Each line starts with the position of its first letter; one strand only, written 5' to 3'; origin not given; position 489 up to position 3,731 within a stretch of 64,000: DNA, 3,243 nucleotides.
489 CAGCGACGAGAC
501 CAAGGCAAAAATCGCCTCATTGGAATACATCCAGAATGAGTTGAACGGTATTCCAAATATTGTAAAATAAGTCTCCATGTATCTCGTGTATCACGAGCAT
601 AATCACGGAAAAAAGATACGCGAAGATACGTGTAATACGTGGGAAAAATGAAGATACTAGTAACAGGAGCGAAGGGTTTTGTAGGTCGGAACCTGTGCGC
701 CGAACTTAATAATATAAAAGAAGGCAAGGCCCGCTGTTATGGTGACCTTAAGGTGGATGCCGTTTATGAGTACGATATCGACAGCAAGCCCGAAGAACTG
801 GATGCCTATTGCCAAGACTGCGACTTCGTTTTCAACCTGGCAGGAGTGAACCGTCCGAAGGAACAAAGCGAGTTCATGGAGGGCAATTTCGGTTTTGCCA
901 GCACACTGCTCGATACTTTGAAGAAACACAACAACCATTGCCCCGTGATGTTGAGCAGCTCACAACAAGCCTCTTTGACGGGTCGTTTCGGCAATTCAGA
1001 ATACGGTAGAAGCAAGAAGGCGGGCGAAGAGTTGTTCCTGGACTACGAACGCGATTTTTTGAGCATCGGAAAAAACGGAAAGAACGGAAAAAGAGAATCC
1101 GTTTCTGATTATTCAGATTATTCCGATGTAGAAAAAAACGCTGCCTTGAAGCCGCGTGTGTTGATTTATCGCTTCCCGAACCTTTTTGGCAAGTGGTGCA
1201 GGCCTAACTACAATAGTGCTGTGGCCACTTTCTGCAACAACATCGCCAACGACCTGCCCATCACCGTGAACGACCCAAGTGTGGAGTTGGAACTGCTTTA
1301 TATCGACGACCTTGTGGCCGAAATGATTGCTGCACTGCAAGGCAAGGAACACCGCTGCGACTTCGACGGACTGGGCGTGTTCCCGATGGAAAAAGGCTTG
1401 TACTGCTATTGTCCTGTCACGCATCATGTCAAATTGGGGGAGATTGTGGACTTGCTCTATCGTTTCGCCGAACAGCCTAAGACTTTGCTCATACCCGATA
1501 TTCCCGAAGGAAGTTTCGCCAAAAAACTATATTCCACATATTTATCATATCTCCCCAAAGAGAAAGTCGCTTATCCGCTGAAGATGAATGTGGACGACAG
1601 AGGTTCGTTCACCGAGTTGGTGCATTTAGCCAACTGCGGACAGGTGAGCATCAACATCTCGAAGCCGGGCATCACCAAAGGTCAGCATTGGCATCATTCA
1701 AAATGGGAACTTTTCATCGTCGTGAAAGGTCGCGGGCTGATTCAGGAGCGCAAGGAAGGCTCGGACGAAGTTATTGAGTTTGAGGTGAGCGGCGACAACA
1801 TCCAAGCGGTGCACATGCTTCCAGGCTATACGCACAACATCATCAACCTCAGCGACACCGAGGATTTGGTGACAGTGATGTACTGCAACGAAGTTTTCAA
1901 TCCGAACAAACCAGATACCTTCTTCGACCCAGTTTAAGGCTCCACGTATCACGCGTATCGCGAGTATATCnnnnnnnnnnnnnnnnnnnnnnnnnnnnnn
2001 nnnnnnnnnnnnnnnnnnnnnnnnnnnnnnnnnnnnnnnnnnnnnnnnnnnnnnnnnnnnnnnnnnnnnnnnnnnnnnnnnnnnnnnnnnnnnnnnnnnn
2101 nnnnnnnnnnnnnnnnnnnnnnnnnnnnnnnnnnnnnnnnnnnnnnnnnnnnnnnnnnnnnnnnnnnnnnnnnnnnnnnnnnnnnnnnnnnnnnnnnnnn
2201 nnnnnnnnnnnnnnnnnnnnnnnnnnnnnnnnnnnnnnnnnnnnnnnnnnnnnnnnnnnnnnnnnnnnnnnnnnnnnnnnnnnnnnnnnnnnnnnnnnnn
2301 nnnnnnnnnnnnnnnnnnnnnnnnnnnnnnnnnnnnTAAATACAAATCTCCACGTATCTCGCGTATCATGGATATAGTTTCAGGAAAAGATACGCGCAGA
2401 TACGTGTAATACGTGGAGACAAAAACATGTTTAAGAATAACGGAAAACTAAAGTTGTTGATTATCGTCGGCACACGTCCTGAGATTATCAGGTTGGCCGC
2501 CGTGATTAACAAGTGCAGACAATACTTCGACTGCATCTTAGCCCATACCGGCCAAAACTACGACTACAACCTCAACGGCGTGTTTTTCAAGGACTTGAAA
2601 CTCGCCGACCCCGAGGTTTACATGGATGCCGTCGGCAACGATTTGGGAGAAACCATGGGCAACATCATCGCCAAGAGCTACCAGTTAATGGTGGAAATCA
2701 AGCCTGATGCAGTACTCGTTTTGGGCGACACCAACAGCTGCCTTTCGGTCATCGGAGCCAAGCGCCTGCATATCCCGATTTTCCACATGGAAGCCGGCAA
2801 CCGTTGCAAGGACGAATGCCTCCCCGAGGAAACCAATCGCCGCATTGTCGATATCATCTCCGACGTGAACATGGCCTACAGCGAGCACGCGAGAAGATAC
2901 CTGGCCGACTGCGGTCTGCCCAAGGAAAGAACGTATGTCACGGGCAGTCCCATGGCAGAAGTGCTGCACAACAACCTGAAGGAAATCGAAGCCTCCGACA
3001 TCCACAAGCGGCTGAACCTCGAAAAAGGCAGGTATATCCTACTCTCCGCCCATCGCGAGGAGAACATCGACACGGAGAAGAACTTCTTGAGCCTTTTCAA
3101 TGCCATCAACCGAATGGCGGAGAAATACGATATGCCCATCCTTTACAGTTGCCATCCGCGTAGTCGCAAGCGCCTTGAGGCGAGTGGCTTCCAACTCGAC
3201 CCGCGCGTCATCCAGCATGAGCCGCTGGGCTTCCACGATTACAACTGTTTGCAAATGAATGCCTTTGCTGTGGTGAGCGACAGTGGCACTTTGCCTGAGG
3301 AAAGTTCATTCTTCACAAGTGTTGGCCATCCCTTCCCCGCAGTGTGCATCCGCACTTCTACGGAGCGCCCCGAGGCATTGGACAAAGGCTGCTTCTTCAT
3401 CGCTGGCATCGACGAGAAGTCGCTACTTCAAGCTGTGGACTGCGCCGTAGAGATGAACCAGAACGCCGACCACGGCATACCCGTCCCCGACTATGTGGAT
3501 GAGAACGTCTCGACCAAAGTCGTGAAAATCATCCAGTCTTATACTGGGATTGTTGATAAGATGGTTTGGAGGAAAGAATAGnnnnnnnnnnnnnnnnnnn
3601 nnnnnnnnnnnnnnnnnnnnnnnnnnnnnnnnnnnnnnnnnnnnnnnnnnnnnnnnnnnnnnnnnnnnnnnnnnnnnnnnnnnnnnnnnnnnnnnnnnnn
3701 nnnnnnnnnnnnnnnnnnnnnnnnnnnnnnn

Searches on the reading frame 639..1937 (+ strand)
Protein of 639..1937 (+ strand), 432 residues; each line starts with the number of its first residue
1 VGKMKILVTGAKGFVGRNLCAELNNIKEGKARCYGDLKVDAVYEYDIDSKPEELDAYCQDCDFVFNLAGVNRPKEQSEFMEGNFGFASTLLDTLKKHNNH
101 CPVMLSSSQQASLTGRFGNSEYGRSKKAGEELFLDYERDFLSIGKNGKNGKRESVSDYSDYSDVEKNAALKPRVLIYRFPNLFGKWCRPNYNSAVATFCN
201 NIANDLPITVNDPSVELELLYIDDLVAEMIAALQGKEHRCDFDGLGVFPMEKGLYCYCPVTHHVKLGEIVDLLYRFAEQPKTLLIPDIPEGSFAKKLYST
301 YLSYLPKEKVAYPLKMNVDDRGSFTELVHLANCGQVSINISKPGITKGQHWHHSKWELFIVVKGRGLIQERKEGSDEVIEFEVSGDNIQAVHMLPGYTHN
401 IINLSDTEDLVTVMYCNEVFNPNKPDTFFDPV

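Call 9: search_protein_families(library=pfam, proteins=[window:639-1937:+], max_evalue=0.001)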
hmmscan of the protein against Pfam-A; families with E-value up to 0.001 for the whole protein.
window:639-1937:+ (432 aa): 2 families
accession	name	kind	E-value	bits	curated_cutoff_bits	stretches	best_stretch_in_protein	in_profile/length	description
PF14667.12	Polysacc_synt_C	-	1e-43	148.4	28.7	1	318-428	2-111/111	Polysaccharide biosynthesis C-terminal domain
PF01370.27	Epimerase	-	1.2e-16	61.4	20.9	1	6-140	1-160/240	NAD dependent epimerase/dehydratase family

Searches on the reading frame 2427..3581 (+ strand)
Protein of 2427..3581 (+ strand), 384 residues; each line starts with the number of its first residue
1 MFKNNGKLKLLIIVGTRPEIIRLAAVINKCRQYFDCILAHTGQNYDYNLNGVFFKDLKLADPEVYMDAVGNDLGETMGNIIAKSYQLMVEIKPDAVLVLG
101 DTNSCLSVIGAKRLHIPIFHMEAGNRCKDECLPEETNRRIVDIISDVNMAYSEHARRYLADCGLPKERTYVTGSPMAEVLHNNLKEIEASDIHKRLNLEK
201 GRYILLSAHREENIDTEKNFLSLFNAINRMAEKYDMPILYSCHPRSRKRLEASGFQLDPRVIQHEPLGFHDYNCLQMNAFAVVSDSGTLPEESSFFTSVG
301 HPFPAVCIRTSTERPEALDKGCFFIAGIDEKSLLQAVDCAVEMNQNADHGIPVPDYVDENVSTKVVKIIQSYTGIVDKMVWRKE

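Call 7: search_protein_families(library=pfam, proteins=[window:2427-3581:+], max_evalue=0.001)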
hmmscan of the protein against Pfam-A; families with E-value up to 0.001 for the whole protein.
window:2427-3581:+ (384 aa): 1 family
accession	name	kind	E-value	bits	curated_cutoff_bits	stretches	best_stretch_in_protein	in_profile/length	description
PF02350.25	Epimerase_2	-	2.1e-77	260.8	30.6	1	31-369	6-346/347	UDP-N-acetylglucosamine 2-epimerase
